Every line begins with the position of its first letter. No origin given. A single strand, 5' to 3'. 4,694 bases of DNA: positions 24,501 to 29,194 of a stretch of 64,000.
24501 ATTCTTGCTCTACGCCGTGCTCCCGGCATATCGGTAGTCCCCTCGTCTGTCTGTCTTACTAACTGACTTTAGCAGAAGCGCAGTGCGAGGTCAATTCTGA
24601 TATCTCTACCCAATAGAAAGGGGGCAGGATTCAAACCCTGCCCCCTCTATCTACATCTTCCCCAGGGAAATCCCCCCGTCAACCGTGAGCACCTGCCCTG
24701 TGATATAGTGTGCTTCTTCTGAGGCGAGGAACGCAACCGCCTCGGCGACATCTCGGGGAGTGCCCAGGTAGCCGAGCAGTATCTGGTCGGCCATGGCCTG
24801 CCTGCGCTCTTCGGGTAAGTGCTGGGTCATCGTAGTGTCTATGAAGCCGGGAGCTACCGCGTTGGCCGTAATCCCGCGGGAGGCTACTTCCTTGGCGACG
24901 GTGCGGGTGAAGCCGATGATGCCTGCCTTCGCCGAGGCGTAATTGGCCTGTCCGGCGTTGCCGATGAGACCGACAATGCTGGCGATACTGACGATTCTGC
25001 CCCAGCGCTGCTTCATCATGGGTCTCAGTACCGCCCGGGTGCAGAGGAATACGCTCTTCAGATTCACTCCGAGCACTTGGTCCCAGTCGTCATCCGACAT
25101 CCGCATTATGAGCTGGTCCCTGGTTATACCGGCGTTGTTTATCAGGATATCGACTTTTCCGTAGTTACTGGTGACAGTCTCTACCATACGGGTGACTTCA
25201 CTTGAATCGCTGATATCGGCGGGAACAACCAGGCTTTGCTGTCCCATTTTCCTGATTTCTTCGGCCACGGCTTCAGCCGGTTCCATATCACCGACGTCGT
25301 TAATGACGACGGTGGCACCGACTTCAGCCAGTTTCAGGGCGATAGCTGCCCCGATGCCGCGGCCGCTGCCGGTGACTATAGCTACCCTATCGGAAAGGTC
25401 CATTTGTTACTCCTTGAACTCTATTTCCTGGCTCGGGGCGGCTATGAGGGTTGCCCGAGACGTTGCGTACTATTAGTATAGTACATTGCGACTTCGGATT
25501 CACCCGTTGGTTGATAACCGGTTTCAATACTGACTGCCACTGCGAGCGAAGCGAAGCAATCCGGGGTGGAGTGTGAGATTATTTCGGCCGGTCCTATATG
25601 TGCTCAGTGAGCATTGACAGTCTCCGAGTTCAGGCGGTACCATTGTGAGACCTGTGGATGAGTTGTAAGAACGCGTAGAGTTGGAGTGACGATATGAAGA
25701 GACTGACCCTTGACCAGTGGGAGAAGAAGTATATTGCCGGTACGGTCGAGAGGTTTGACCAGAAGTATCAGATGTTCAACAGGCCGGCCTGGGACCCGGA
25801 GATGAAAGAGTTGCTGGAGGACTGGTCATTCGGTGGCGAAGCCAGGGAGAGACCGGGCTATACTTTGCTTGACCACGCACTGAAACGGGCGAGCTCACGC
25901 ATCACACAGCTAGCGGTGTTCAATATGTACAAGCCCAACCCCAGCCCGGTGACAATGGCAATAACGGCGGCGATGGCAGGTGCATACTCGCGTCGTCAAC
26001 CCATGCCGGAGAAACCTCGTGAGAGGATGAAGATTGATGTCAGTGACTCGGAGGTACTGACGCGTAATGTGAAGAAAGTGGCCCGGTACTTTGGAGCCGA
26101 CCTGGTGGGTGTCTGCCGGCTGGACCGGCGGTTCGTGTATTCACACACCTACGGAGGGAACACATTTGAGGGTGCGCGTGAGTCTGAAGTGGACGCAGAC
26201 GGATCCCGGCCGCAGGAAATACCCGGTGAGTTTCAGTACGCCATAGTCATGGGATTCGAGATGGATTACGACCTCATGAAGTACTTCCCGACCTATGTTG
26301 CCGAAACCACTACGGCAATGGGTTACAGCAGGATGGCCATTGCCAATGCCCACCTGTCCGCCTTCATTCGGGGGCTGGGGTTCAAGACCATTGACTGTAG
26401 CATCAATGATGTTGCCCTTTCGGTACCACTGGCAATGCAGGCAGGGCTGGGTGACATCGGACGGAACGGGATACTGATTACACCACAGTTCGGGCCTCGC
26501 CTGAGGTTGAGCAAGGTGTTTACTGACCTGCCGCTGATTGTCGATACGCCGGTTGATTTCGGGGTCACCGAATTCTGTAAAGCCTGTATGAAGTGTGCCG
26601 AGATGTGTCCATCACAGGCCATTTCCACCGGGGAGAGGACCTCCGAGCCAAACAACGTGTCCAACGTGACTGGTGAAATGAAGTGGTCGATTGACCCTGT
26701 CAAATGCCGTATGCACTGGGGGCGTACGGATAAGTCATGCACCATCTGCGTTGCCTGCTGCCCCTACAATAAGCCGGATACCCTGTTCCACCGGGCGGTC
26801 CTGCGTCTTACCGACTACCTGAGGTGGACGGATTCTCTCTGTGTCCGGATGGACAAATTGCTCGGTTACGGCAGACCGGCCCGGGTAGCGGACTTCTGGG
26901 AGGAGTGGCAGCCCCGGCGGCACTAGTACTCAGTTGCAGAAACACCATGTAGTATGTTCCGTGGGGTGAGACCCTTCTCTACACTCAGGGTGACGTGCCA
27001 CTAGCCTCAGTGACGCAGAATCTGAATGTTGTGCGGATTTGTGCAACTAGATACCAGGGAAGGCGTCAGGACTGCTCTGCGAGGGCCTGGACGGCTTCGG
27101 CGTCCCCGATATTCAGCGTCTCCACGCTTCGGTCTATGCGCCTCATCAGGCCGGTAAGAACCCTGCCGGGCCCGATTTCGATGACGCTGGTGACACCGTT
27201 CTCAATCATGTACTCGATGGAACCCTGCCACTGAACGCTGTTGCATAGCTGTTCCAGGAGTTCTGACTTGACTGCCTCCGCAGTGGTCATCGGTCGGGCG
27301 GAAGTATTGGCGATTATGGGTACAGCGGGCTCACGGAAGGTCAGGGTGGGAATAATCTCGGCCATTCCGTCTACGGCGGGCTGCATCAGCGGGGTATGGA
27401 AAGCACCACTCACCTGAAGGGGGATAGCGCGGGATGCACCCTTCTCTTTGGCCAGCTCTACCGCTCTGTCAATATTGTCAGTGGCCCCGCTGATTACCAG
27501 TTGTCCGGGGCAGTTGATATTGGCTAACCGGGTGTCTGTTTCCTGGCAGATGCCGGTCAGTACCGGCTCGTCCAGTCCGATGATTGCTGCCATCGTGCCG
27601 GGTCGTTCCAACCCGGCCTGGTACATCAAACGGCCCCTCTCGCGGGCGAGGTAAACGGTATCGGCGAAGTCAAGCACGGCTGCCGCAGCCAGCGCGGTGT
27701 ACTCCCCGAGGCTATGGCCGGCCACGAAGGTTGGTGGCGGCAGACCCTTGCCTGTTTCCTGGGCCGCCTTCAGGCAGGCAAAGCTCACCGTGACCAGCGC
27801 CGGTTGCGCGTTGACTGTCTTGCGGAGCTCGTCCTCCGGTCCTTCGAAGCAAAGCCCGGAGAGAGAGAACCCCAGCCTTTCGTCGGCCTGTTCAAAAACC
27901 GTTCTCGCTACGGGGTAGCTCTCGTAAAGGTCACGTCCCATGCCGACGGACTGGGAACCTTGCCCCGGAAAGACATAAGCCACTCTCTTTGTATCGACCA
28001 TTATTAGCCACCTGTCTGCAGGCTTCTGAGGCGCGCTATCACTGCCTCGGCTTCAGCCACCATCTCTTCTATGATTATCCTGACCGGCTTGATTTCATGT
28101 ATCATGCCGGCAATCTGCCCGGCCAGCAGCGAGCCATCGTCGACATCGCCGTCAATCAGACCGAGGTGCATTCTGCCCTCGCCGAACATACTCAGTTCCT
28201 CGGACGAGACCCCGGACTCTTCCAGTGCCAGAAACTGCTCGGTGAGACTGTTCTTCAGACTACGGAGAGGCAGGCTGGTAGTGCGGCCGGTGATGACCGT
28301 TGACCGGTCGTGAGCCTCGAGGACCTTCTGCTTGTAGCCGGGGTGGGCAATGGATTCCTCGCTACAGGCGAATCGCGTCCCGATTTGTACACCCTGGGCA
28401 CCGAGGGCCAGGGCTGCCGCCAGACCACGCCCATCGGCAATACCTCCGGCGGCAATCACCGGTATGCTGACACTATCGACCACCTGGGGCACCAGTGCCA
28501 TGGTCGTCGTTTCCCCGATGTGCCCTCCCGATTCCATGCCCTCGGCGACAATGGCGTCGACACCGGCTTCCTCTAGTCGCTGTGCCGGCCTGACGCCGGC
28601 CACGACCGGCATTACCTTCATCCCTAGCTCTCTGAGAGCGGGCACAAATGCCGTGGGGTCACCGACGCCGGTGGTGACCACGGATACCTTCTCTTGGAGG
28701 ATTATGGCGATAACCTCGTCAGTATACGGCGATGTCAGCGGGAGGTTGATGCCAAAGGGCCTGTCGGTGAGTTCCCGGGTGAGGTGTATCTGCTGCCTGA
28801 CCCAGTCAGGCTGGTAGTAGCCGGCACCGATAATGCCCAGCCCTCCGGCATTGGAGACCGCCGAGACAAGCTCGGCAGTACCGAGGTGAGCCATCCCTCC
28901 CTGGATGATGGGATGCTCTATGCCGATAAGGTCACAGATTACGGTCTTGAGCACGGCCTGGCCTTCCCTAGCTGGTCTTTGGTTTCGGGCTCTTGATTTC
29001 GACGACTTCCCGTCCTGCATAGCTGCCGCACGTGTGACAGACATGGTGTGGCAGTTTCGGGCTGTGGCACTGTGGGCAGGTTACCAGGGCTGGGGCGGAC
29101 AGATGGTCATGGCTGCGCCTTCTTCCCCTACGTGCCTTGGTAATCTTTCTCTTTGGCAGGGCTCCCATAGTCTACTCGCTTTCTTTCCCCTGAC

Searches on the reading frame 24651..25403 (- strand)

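Call 11: search_protein_families(library=pfam, proteins=[window:24651-25403:-])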
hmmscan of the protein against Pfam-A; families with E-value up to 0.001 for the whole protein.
window:24651-25403:- (250 aa): 3 families
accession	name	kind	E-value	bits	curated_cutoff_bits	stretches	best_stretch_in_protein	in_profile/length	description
PF13561.12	adh_short_C2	-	7.1e-70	235.7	27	1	15-245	6-235/236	Enoyl-(Acyl carrier protein) reductase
PF00106.31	adh_short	-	3.2e-63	213.2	26.6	1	6-199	1-193/195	short chain dehydrogenase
PF08659.16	KR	-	5e-21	75.9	22.6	1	9-184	4-174/180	KR domain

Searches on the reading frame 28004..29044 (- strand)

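Call 11: search_protein_families(library=pfam, proteins=[window:28004-29044:-])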
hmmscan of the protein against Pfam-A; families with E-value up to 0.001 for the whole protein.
window:28004-29044:- (346 aa): 6 families
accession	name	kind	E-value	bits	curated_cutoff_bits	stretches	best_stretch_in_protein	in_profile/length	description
PF03060.21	NMO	-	1.1e-72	245.6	28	2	111-331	105-331/331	Nitronate monooxygenase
PF00478.31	IMPDH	-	2.7e-08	33.6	25.6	1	30-233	21-247/345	IMP dehydrogenase / GMP reductase domain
PF05690.20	ThiG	-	2.4e-06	27.5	23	1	138-232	120-214/247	Thiazole biosynthesis protein ThiG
PF01070.24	FMN_dh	-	2.7e-06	27.1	24.9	1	152-226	230-306/350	FMN-dependent dehydrogenase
PF00977.27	His_biosynth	-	2e-05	24.6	23.6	1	153-225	151-222/228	Histidine biosynthesis protein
PF04481.18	DUF561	-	2.6e-05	24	21.6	1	151-225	135-217/243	Protein of unknown function (DUF561)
